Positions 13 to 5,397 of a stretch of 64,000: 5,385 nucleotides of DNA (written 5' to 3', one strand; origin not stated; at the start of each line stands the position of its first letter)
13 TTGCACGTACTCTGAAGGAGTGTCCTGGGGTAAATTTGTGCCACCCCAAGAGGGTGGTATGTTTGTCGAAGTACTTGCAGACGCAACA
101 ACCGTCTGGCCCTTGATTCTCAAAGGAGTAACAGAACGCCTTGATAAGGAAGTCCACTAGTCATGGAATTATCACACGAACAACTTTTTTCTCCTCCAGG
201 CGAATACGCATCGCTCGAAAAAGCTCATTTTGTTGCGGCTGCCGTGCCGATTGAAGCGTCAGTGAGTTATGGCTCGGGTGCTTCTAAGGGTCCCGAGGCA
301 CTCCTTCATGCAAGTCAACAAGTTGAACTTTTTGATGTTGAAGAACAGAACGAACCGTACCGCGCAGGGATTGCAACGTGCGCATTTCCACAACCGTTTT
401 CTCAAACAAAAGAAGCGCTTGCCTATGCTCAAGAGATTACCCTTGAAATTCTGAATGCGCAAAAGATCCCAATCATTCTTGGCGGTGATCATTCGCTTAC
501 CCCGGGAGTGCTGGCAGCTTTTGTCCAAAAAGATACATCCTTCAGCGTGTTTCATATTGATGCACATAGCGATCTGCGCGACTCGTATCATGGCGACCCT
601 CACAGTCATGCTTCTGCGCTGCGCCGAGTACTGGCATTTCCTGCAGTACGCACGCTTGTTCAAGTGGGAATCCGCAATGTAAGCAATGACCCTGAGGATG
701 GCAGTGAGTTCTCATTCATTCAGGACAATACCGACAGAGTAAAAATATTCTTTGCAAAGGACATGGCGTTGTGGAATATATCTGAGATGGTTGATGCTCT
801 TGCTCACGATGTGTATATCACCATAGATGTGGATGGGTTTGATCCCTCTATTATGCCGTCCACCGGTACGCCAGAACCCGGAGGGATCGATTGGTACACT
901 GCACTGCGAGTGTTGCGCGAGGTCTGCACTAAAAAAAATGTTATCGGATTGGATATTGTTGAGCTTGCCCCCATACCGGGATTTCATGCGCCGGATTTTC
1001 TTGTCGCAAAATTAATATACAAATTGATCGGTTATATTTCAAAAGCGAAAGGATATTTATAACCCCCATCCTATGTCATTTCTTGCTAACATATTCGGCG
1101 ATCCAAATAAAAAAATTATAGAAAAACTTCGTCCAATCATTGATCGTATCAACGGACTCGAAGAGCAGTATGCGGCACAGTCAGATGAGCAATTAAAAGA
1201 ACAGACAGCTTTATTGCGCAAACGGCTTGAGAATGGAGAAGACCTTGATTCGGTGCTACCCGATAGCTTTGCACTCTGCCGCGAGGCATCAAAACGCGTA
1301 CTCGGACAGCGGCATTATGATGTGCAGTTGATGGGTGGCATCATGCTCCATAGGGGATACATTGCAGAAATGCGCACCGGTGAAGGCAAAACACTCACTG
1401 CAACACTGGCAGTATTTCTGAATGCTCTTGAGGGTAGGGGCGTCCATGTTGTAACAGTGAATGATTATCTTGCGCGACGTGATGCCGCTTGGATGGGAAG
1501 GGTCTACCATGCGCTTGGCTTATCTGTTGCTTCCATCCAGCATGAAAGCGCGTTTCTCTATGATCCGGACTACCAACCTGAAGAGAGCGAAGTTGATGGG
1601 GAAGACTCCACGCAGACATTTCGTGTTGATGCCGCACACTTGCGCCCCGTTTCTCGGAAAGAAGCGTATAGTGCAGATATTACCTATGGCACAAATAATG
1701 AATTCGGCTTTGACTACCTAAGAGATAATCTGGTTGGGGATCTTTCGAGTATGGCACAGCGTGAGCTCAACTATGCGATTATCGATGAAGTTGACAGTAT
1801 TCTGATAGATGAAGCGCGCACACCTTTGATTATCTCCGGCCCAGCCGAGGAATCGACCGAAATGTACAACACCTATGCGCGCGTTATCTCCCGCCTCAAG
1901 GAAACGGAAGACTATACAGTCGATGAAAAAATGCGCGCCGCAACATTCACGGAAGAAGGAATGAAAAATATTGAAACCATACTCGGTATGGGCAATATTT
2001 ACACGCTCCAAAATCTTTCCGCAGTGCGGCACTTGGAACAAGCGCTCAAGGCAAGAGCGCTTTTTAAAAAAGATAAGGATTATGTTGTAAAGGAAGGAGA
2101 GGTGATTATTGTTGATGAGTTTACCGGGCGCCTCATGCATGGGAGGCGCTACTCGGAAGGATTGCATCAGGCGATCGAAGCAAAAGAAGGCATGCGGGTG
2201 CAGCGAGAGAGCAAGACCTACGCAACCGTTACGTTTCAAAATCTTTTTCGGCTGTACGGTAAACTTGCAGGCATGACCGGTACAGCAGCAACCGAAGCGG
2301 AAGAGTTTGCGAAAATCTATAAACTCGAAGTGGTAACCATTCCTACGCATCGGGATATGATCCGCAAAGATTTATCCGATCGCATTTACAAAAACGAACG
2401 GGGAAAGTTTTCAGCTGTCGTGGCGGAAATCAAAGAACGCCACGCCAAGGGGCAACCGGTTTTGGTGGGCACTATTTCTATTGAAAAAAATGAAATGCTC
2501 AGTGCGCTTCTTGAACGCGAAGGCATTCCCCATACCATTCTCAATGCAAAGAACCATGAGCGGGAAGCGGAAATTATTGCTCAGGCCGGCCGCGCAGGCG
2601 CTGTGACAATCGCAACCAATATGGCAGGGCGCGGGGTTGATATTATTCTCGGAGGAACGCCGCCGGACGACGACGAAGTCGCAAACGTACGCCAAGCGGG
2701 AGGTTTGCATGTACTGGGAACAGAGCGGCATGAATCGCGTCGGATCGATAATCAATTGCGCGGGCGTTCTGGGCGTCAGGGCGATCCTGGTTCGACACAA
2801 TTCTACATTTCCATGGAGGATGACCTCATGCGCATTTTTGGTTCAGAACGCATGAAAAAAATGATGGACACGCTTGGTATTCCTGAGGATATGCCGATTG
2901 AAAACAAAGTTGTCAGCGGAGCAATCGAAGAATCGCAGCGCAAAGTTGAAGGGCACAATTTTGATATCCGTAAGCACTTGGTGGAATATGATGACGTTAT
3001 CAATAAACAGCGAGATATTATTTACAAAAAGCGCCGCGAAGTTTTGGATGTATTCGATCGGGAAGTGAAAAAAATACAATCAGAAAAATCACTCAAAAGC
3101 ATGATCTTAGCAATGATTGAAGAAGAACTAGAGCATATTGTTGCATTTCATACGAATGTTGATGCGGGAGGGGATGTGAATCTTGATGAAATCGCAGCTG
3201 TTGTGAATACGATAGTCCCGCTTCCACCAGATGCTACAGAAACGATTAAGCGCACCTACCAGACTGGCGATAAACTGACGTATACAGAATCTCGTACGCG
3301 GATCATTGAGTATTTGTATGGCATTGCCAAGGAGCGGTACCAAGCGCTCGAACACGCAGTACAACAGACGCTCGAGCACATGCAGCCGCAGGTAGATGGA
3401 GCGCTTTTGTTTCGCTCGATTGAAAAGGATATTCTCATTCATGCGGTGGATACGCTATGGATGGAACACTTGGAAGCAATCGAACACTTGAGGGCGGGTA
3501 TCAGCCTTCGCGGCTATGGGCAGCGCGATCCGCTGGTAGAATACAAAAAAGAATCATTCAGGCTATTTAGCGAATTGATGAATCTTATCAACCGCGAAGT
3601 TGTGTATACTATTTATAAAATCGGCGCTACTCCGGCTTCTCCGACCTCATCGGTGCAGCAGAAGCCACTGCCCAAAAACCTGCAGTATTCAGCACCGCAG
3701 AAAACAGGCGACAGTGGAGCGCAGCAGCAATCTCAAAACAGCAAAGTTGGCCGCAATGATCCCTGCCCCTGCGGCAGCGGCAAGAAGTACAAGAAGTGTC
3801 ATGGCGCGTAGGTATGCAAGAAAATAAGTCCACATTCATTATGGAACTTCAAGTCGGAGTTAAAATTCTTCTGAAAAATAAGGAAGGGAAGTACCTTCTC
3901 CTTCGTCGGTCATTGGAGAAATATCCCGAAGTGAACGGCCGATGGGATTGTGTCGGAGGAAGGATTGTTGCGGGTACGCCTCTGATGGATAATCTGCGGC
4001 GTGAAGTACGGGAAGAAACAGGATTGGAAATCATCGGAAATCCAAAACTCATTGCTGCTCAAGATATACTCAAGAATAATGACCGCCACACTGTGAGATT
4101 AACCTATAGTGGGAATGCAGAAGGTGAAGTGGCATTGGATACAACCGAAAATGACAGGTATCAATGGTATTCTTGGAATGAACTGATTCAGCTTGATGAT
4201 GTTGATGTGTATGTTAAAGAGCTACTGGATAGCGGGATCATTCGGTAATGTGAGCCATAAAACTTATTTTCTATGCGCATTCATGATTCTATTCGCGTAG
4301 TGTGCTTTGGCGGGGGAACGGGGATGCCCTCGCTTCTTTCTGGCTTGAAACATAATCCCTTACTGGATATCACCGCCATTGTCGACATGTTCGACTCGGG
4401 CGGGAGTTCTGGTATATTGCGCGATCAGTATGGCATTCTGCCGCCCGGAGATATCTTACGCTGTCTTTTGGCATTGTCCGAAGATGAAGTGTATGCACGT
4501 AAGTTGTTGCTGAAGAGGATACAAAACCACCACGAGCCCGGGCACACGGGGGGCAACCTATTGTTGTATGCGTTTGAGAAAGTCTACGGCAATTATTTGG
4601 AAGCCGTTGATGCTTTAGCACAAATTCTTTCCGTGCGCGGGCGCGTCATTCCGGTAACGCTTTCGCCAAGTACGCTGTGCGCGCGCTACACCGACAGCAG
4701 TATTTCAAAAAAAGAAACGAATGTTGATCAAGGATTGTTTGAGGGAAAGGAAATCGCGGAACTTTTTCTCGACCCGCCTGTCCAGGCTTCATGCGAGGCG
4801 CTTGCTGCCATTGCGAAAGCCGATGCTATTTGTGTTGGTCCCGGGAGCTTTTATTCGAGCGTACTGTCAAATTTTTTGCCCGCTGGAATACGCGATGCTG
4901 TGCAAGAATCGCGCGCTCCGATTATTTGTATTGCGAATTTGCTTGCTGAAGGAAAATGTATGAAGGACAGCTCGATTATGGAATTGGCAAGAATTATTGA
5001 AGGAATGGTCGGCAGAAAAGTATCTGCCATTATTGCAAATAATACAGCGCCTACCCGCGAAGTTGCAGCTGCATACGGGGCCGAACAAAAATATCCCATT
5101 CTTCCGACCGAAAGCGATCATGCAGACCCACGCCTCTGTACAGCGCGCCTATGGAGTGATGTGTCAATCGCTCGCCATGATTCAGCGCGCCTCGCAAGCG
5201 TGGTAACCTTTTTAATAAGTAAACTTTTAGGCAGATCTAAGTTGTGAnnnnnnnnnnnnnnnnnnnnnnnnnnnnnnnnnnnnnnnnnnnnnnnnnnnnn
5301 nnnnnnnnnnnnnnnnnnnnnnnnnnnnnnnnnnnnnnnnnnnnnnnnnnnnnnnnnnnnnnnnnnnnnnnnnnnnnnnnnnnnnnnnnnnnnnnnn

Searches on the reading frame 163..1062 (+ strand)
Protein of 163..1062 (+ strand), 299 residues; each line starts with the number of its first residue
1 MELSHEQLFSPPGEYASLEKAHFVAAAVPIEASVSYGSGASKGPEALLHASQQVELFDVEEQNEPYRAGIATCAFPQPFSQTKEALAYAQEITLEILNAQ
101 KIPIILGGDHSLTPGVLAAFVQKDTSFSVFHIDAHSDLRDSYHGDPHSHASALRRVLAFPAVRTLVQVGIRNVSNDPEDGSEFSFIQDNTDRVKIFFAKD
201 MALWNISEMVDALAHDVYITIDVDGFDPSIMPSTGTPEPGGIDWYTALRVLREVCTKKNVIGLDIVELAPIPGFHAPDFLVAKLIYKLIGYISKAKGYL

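Call 39: search_protein_families(library=pfam, proteins=[window:163-1062:+], max_evalue=0.001)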
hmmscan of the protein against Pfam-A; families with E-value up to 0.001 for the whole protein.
window:163-1062:+ (299 aa): 1 family
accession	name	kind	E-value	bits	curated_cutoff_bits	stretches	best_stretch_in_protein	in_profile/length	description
PF00491.26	Arginase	-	8.7e-58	196.4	22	1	24-288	4-277/280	Arginase family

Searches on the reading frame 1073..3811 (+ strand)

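Call 39: search_protein_families(library=pfam, proteins=[window:1073-3811:+], max_evalue=0.001)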
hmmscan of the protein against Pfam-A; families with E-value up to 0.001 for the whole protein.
window:1073-3811:+ (912 aa): 5 families
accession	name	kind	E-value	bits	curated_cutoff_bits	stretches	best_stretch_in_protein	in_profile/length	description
PF07517.20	SecA_DEAD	-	2.2e-122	408.3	24.6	1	5-412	2-289/290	SecA DEAD-like domain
PF21090.3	P-loop_SecA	-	1.7e-82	276.5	27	2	429-530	2-103/205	SecA P-loop domain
PF07516.18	SecA_SW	-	1.3e-55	189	26.7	1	608-850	1-199/200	SecA Wing and Scaffold domain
PF01043.26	SecA_PP_bind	-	1.8e-42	144.8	23.5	1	261-369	2-110/110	SecA preprotein cross-linking domain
PF02810.21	SEC-C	-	8.2e-11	42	20.4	1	894-911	1-18/19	SEC-C motif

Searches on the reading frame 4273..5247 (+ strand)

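Call 39: search_protein_families(library=pfam, proteins=[window:4273-5247:+], max_evalue=0.001)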
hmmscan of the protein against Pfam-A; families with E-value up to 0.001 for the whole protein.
window:4273-5247:+ (324 aa): 1 family
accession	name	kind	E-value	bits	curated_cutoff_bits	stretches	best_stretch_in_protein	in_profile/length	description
PF01933.23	CofD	-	3.5e-63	213.9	30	1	9-276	1-270/290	2-phospho-L-lactate transferase CofD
